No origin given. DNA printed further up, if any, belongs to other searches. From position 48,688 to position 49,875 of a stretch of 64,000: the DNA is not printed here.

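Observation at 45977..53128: Arn-like lipid-linked formamido-sugar shuttle built on a WecE-type aminotransferase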

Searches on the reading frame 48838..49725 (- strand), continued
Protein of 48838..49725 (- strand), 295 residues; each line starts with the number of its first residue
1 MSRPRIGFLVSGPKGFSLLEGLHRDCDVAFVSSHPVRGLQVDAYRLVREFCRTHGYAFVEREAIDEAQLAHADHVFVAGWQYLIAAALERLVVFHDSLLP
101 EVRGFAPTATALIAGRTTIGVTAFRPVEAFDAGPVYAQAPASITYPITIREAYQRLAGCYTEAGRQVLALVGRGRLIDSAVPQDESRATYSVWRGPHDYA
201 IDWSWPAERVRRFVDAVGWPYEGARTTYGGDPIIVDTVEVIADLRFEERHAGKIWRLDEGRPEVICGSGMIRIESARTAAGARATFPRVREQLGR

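Call 34: search_protein_families(library=pfam, proteins=[L006:13003-14910:+, L028:4171-5796:+, L034:11981-13849:+, L019:12048-13649:+, L085:4697-7051:+, L035:3449-5713:+, L028:7935-8411:+, L060:11884-12231:+, L060:12215-12568:+, L019:8515-8925:-], max_evalue=0.01)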
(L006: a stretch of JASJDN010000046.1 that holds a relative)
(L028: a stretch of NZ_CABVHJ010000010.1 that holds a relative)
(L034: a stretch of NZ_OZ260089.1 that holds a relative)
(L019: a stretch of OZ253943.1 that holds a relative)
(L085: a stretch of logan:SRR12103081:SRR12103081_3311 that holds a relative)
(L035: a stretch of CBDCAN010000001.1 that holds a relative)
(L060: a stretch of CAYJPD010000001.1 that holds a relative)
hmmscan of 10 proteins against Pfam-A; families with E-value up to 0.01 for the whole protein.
L006:13003-14910:+ (636 aa): 0 families

L028:4171-5796:+ (542 aa): 2 families
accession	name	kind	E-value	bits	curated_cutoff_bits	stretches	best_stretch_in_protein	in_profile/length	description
PF13520.12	AA_permease_2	-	5.1e-39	134.8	27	1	97-504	1-404/427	Amino acid permease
PF00324.27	AA_permease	-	1.7e-34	119.8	24.6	1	105-508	5-427/470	Amino acid permease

L034:11981-13849:+ (623 aa): 1 family
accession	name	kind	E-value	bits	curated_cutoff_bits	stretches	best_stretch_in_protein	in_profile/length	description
PF13231.12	PMT_2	-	4.8e-09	37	26.1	1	68-227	3-157/160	Dolichyl-phosphate-mannose-protein mannosyltransferase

L019:12048-13649:+ (534 aa): 0 families

L085:4697-7051:+ (785 aa): 0 families

L035:3449-5713:+ (755 aa): 4 families
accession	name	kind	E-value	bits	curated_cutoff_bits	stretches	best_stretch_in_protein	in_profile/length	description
PF03176.21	MMPL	-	6.9e-25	88.1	20.5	2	62-367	6-291/333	MMPL family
PF12349.14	Sterol-sensing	-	2.5e-09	37.6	22.3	1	248-367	6-125/153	Sterol-sensing domain of SREBP cleavage-activation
PF00873.25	ACR_tran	-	2.2e-05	22.8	28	1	596-742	330-477/1021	AcrB/AcrD/AcrF family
PF02460.24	Patched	-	0.0003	21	23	1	247-370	27-149/156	Patched SSD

L028:7935-8411:+ (159 aa): 1 family
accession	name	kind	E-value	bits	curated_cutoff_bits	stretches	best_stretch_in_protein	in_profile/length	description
PF04138.20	GtrA_DPMS_TM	-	1.6e-15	57.8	26.1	1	42-155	1-117/117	GtrA/DPMS, transmembrane domain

L060:11884-12231:+ (116 aa): 2 families
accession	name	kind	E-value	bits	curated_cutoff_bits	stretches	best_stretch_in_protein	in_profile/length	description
PF00892.27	EamA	-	0.00046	20.9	28.2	1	15-110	37-133/135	EamA-like transporter family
PF03151.22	TPT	-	0.0053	16.6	30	1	28-109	208-289/291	Triose-phosphate Transporter family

L060:12215-12568:+ (118 aa): 5 families
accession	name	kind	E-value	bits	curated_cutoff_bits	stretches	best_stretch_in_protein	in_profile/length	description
PF00892.27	EamA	-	1.8e-10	41.6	28.2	1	14-116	31-133/135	EamA-like transporter family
PF08449.17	UAA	-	0.00012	21.8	26.2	1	8-117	35-139/311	UAA transporter family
PF03151.22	TPT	-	0.0002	21.3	30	1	21-117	42-136/291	Triose-phosphate Transporter family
PF00893.25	Multi_Drug_Res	-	0.0006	20.7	23.7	1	16-109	7-93/93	Small Multidrug Resistance protein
PF10639.15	TMEM234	-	0.006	17.1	30.1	1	49-115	44-111/113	Putative transmembrane family 234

L019:8515-8925:- (137 aa): 1 family
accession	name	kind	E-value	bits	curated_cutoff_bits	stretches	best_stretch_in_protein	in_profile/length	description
PF04138.20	GtrA_DPMS_TM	-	8.6e-18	65.1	26.1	1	19-133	1-117/117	GtrA/DPMS, transmembrane domain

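Call 66: search_protein_families(library=ncbifam, proteins=[L031:5512-6582:+, L025:4754-5638:+, L075:11829-12968:+, L003:10890-12632:-, L087:5232-5960:+, L087:5957-7006:+, L034:11981-13849:+], max_evalue=0.00001)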
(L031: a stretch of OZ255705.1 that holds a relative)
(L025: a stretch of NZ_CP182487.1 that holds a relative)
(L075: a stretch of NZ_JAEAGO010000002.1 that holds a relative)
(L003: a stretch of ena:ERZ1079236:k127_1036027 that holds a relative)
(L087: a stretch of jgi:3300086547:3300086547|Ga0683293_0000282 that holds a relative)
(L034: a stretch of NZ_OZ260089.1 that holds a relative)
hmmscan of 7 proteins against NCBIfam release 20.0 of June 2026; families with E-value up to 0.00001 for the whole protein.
L031:5512-6582:+ (357 aa): 25 families
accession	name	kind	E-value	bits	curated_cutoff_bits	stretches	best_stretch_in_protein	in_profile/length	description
NF007490.0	PRK10084.1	subfamily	4.1e-164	545.8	649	1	8-347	1-349/361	dTDP-glucose 4,6-dehydratase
NF007582.0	PRK10217.1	equivalog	4.4e-163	542.5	698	1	9-354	3-353/355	dTDP-glucose 4,6-dehydratase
TIGR01181.1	dTDP_gluc_dehyt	equivalog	4.7e-148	492.5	365.1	1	10-342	2-321/321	dTDP-glucose 4,6-dehydratase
TIGR04180.1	EDH_00030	hypoth_equivalog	4.7e-36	124.4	475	1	10-279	1-260/297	NAD-dependent 4,6-dehydratase LegB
TIGR01179.1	galE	equivalog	1.3e-35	122.8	262.3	1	9-335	1-328/332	UDP-glucose 4-epimerase GalE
TIGR02622.1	CDP_4_6_dhtase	equivalog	5.2e-29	101.5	278.45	1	8-334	5-332/352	CDP-glucose 4,6-dehydratase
NF007956.0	PRK10675.1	subfamily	2.2e-21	76.4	394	1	8-332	1-329/338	UDP-glucose 4-epimerase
TIGR02197.1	heptose_epim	equivalog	3.6e-21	75.7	274.6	1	10-333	1-314/316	ADP-glyceromanno-heptose 6-epimerase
TIGR01472.1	gmd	equivalog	1.2e-20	74.1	415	1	12-257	5-250/342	GDP-mannose 4,6-dehydratase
NF011728.1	PRK15181.1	equivalog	2.8e-20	72.6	760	1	8-336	16-341/348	Vi polysaccharide biosynthesis UDP-N-acetylglucosaminuronic acid C-4 epimerase TviC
NF047922.1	GDPFucSynFcl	equivalog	6.7e-19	68.5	500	1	8-337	3-306/308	GDP-L-fucose synthase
TIGR03466.1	HpnA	hypoth_equivalog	8.9e-19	67.5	367.65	1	8-261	1-233/327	hopanoid-associated sugar epimerase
NF043036.1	ErythonDh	equivalog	5.1e-16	58.8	325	1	8-181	1-165/321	D-erythronate dehydrogenase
TIGR01214.1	rmlD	equivalog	2.1e-13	50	224.05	1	9-181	1-140/285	dTDP-4-dehydrorhamnose reductase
NF052578.1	StrlDmthSdmBMthl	equivalog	4.8e-13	49.5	600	1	8-278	1-244/328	sterol demethylase protein SdmB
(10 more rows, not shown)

L025:4754-5638:+ (295 aa): 28 families (the best 25 are shown)
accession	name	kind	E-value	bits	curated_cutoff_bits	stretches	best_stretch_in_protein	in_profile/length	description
TIGR01207.1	rmlA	equivalog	8.1e-142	471.4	360.65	1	3-287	1-286/286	glucose-1-phosphate thymidylyltransferase RfbA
NF012024.0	PRK15480.1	equivalog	5.5e-132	439.3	588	1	3-288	5-291/292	glucose-1-phosphate thymidylyltransferase RfbA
TIGR01208.1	rmlA_long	equivalog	7e-54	183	320.25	1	3-237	1-234/353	glucose-1-phosphate thymidylyltransferase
TIGR03992.1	Arch_glmU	subfamily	1.4e-42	146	292.1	1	2-236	1-226/393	bifunctional sugar-1-phosphate nucleotidylyltransferase/acetyltransferase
NF041313.1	UDPGP_AglF_Halo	equivalog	8.3e-32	110.5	400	1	2-208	1-206/234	UTP--glucose-1-phosphate uridylyltransferase AglF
NF041173.1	Sug_nt_acttase_Thmprot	equivalog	1.2e-31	110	600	1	2-253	1-241/405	bifunctional sugar-1-phosphate nucleotidylyltransferase/acetyltransferase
TIGR01099.1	galU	equivalog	4.3e-25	88.8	326.8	2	74-211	94-241/261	UTP--glucose-1-phosphate uridylyltransferase GalU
NF052502.1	man1P_GTase_Rv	exception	7.4e-24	84.2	440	1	4-233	3-226/352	mannose-1-phosphate guanylyltransferase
NF045761.1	NAMPUrTaseMurU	equivalog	1e-15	58.2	250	1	2-233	1-223/226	N-acetylmuramate alpha-1-phosphate uridylyltransferase MurU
NF003670.0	PRK05293.1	equivalog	5.4e-15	55.2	470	1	4-245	7-264/382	glucose-1-phosphate adenylyltransferase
NF009928.0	PRK13389.1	equivalog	1.6e-13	50.5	548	1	3-54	10-61/302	UTP--glucose-1-phosphate uridylyltransferase GalU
TIGR02091.1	glgC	equivalog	3.2e-13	49.5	424.9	1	4-54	3-54/364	glucose-1-phosphate adenylyltransferase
NF049965.1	GlMnHpPGnyltfHddC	equivalog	2.9e-12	46.7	300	1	2-180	1-171/221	D-glycero-D-manno-heptose 1-phosphate guanosyltransferase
NF010933.0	PRK14353.1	equivalog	1.5e-11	43.6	505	1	4-246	8-251/453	bifunctional UDP-N-acetylglucosamine diphosphorylase/glucosamine-1-phosphate N-acetyltransferase GlmU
TIGR01173.1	glmU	equivalog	1.2e-10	40.8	366.85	1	4-208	3-206/452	bifunctional UDP-N-acetylglucosamine diphosphorylase/glucosamine-1-phosphate N-acetyltransferase GlmU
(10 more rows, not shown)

L075:11829-12968:+ (380 aa): 5 families
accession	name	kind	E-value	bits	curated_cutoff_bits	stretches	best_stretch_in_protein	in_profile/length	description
NF002756.0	PRK02797.1-5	equivalog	8.8e-46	156.6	457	1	57-378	56-348/351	TDP-N-acetylfucosamine:lipid II N-acetylfucosaminyltransferase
NF002753.0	PRK02797.1-2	equivalog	3.4e-12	46.3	470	1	172-344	139-322/361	TDP-N-acetylfucosamine:lipid II N-acetylfucosaminyltransferase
NF052570.1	ECA_fuco_WecF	equivalog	4.4e-12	45.9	525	1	188-348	157-326/357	TDP-N-acetylfucosamine:lipid II N-acetylfucosaminyltransferase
NF002755.0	PRK02797.1-4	equivalog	3.3e-09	36.3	543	1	214-347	184-321/357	TDP-N-acetylfucosamine:lipid II N-acetylfucosaminyltransferase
NF002754.0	PRK02797.1-3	equivalog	6.9e-06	25.4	639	0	214-335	185-310/359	TDP-N-acetylfucosamine:lipid II N-acetylfucosaminyltransferase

L003:10890-12632:- (580 aa): 8 families
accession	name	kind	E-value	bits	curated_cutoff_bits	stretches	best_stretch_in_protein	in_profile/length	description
TIGR03473.1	HpnK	hypoth_equivalog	1.2e-37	129.7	232.6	1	1-296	1-281/283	hopanoid biosynthesis-associated protein HpnK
NF002559.0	PRK02134.1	equivalog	2.3e-25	89.6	227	1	2-295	3-248/249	chitin disaccharide deacetylase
NF005414.0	PRK06988.1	equivalog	3.2e-15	55.9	316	1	406-568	45-207/311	formyltransferase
TIGR00460.1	fmt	equivalog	2.5e-14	53.1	201.5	1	413-560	54-201/315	methionyl-tRNA formyltransferase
NF005998.1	PRK08125.1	equivalog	7.8e-13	47.7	777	1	403-568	40-205/649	bifunctional UDP-4-amino-4-deoxy-L-arabinose formyltransferase/UDP-glucuronic acid oxidase ArnA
TIGR00639.1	PurN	equivalog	2e-11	43.8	150.1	1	430-524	71-166/192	phosphoribosylglycinamide formyltransferase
NF004684.0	PRK06027.1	subfamily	5.1e-07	29.7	223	1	426-521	153-249/286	formyltetrahydrofolate deformylase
TIGR00655.1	PurU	equivalog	1.3e-06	28.2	285.95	1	412-525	128-248/280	formyltetrahydrofolate deformylase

L087:5232-5960:+ (242 aa): 25 families
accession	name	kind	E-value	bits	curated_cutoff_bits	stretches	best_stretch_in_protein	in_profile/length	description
TIGR01208.1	rmlA_long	equivalog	1.5e-63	214.8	320.25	1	2-236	1-237/353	glucose-1-phosphate thymidylyltransferase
TIGR01207.1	rmlA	equivalog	2.3e-61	207.4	360.65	1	2-237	1-240/286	glucose-1-phosphate thymidylyltransferase RfbA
NF012024.0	PRK15480.1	equivalog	6.6e-51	173.2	588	1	2-235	5-242/292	glucose-1-phosphate thymidylyltransferase RfbA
TIGR03992.1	Arch_glmU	subfamily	4.9e-45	154.1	292.1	1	1-235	1-229/393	bifunctional sugar-1-phosphate nucleotidylyltransferase/acetyltransferase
NF041313.1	UDPGP_AglF_Halo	equivalog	6e-38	130.6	400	1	1-232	1-233/234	UTP--glucose-1-phosphate uridylyltransferase AglF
NF041173.1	Sug_nt_acttase_Thmprot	equivalog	2.1e-28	99.4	600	1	1-237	1-231/405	bifunctional sugar-1-phosphate nucleotidylyltransferase/acetyltransferase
NF052502.1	man1P_GTase_Rv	exception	1.8e-25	89.5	440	1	2-233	2-230/352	mannose-1-phosphate guanylyltransferase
NF045761.1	NAMPUrTaseMurU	equivalog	4e-23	82.5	250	1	1-229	1-223/226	N-acetylmuramate alpha-1-phosphate uridylyltransferase MurU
TIGR01099.1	galU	equivalog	2.5e-20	73.2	326.8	2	73-229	94-261/261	UTP--glucose-1-phosphate uridylyltransferase GalU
NF003670.0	PRK05293.1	equivalog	7.4e-15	54.7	470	1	3-239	7-264/382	glucose-1-phosphate adenylyltransferase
TIGR02091.1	glgC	equivalog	1.8e-14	53.6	424.9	1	3-239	3-265/364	glucose-1-phosphate adenylyltransferase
NF009928.0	PRK13389.1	equivalog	5.8e-13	48.7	548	0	141-229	177-275/302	UTP--glucose-1-phosphate uridylyltransferase GalU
TIGR02623.1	G1P_cyt_trans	equivalog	9.4e-13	48.2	300.25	1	1-52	1-52/255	glucose-1-phosphate cytidylyltransferase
NF049965.1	GlMnHpPGnyltfHddC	equivalog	1e-11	44.9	300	1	1-187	1-180/221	D-glycero-D-manno-heptose 1-phosphate guanosyltransferase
TIGR01173.1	glmU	equivalog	2.1e-11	43.3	366.85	1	3-206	3-206/452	bifunctional UDP-N-acetylglucosamine diphosphorylase/glucosamine-1-phosphate N-acetyltransferase GlmU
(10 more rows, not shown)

L087:5957-7006:+ (349 aa): 22 families
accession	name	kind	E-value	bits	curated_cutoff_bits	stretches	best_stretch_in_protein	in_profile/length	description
TIGR01181.1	dTDP_gluc_dehyt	equivalog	7.7e-134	445.8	365.1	1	4-332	2-320/321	dTDP-glucose 4,6-dehydratase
NF007490.0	PRK10084.1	subfamily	1e-126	422.8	649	1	5-348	4-359/361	dTDP-glucose 4,6-dehydratase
NF007582.0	PRK10217.1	equivalog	8.6e-122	406.6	698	1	2-339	2-347/355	dTDP-glucose 4,6-dehydratase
TIGR04180.1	EDH_00030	hypoth_equivalog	2e-32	112.5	475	1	5-262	2-253/297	NAD-dependent 4,6-dehydratase LegB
TIGR01179.1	galE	equivalog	1.4e-31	109.6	262.3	1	5-325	3-327/332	UDP-glucose 4-epimerase GalE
NF007956.0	PRK10675.1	subfamily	1.8e-20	73.3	394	1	5-265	4-280/338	UDP-glucose 4-epimerase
TIGR02622.1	CDP_4_6_dhtase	equivalog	5.2e-19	68.6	278.45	1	5-328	8-335/352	CDP-glucose 4,6-dehydratase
TIGR01472.1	gmd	equivalog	1.3e-17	64.1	415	1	50-250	53-253/342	GDP-mannose 4,6-dehydratase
TIGR03466.1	HpnA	hypoth_equivalog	2e-17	63.1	367.65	1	4-250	3-232/327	hopanoid-associated sugar epimerase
TIGR02197.1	heptose_epim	equivalog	4e-16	59.1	274.6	1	5-266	2-261/316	ADP-glyceromanno-heptose 6-epimerase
NF011728.1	PRK15181.1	equivalog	4.4e-15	55.5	760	1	3-230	17-244/348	Vi polysaccharide biosynthesis UDP-N-acetylglucosaminuronic acid C-4 epimerase TviC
NF052578.1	StrlDmthSdmBMthl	equivalog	9.5e-14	51.9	600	1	4-250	3-231/328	sterol demethylase protein SdmB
NF043036.1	ErythonDh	equivalog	4.2e-13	49.2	325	1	5-171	4-165/321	D-erythronate dehydrogenase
NF042422.1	oxyalk_red_OleD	equivalog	2.1e-12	47.1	580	1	5-267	4-252/329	2-alkyl-3-oxoalkanoate reductase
TIGR01214.1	rmlD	equivalog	6.9e-12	45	224.05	1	5-171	3-140/285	dTDP-4-dehydrorhamnose reductase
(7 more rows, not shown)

L034:11981-13849:+ (623 aa): 1 family
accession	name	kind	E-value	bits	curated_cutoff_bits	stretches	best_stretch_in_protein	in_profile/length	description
NF052499.1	MnslTaseMT1671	equivalog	5.3e-07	28.4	900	1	19-374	31-377/523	mannosyltransferase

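Call 70: search_protein_families(library=pfam, alignment_id=A4, max_evalue=0.0001)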
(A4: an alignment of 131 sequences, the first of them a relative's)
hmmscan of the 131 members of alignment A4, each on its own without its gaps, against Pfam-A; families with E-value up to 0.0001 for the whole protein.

A. member 1, L005:5456-6541:- (362 aa): 0 families

B. families by the number of members that match (of 131 scanned): 99 families (the first 25 are shown)
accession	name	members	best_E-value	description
PF00534.26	Glycos_transf_1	13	4.4e-34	Glycosyl transferases group 1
PF13692.12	Glyco_trans_1_4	13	3.9e-29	Glycosyl transferases group 1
PF13439.12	Glyco_transf_4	10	3.8e-20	Glycosyltransferase Family 4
PF00535.33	Glycos_transf_2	9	3.9e-32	Glycosyl transferase family 2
PF13649.12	Methyltransf_25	9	2.3e-16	Methyltransferase domain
PF08241.18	Methyltransf_11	9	2.2e-15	Methyltransferase domain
PF13489.12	Methyltransf_23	8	2e-20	Methyltransferase domain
PF13641.12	Glyco_tranf_2_3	8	4.3e-15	Glycosyltransferase like family 2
PF13847.12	Methyltransf_31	8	2.6e-12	Methyltransferase domain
PF13524.12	Glyco_trans_1_2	8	1.3e-11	Glycosyl transferase-like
PF10111.15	Glyco_tranf_2_2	7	1.1e-14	Glycosyltransferase like family 2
PF08242.18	Methyltransf_12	7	3.8e-14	Methyltransferase domain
PF20706.3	GT4-conflict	7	1.3e-12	Family 4 Glycosyltransferase in conflict systems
PF00665.32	rve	4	3.1e-20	Integrase core domain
PF05711.17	TylF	3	3e-101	Macrocin-O-methyltransferase (TylF)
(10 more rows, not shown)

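Call 73: search_protein_families(library=pfam, alignment_id=A5, max_evalue=0.001)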
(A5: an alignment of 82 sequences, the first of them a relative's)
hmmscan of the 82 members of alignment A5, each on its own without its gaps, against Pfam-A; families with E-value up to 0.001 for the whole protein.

A. member 1, L005:6691-9045:+ (785 aa): 0 families

B. families by the number of members that match (of 82 scanned): 30 families (the first 25 are shown)
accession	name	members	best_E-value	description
PF13231.12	PMT_2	9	2.7e-16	Dolichyl-phosphate-mannose-protein mannosyltransferase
PF04138.20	GtrA_DPMS_TM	8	7.1e-17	GtrA/DPMS, transmembrane domain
PF00892.27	EamA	7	1e-10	EamA-like transporter family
PF01943.22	Polysacc_synt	5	6.3e-26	Polysaccharide biosynthesis protein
PF13440.11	Polysacc_synt_3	3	2.4e-16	Polysaccharide biosynthesis protein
PF00893.25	Multi_Drug_Res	3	0.0004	Small Multidrug Resistance protein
PF03062.24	MBOAT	2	1.9e-32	MBOAT, membrane-bound O-acyltransferase family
PF14264.12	Glucos_trans_II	2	6.8e-27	Glucosyl transferase GtrII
PF13813.11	MBOAT_2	2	3.3e-07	Membrane bound O-acyl transferase family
PF03814.21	KdpA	1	1.2e-242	Potassium-transporting ATPase A subunit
PF00654.25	Voltage_CLC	1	1.2e-73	Voltage gated chloride channel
PF09721.15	Exosortase_EpsH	1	4.9e-54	Transmembrane exosortase (Exosortase_EpsH)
PF13520.12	AA_permease_2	1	5.1e-39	Amino acid permease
PF00324.27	AA_permease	1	1.7e-34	Amino acid permease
PF01757.29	Acyl_transf_3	1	2.6e-29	Acyltransferase domain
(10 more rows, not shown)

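Call 81: predict_structure(alignment_id=A1)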
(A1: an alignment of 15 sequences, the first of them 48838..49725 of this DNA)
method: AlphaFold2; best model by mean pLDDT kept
length: 295 residues; sequences in the alignment: 15
mean_pLDDT: 91.2   pTM: 0.87
mean pLDDT of the five models: 91.2, 90.9, 90.9, 90.8, 89.7
residues with pLDDT >= 90: 214; 70-90: 68; 50-70: 13; < 50: 0
segments of 3 or more residues with pLDDT < 50: none
pLDDT, mean of each block of 10 residues (from residue 1): 90 93 97 83 92 97 90 90 71 92 88 95 86 92 96 96 97 92 87 80 97 92 91 96 94 94 97 96 87 88
secondary structure, 60 per line:
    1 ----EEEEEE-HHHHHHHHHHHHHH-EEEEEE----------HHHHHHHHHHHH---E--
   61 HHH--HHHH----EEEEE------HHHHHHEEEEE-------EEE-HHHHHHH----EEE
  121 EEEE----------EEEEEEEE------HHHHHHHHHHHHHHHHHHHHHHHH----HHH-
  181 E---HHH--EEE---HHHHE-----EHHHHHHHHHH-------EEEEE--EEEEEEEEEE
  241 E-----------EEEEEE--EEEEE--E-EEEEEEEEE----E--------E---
elements in order: E5-10 H12-25 E27-32 H43-54 H66-69 E74-78 H85-90 E91-95 E103-105 H107-113 E118-124 E135-142 H149-172 E190-192 H196-199 H207-216 E224-228 E231-241 E253-258 E261-265 E270-278
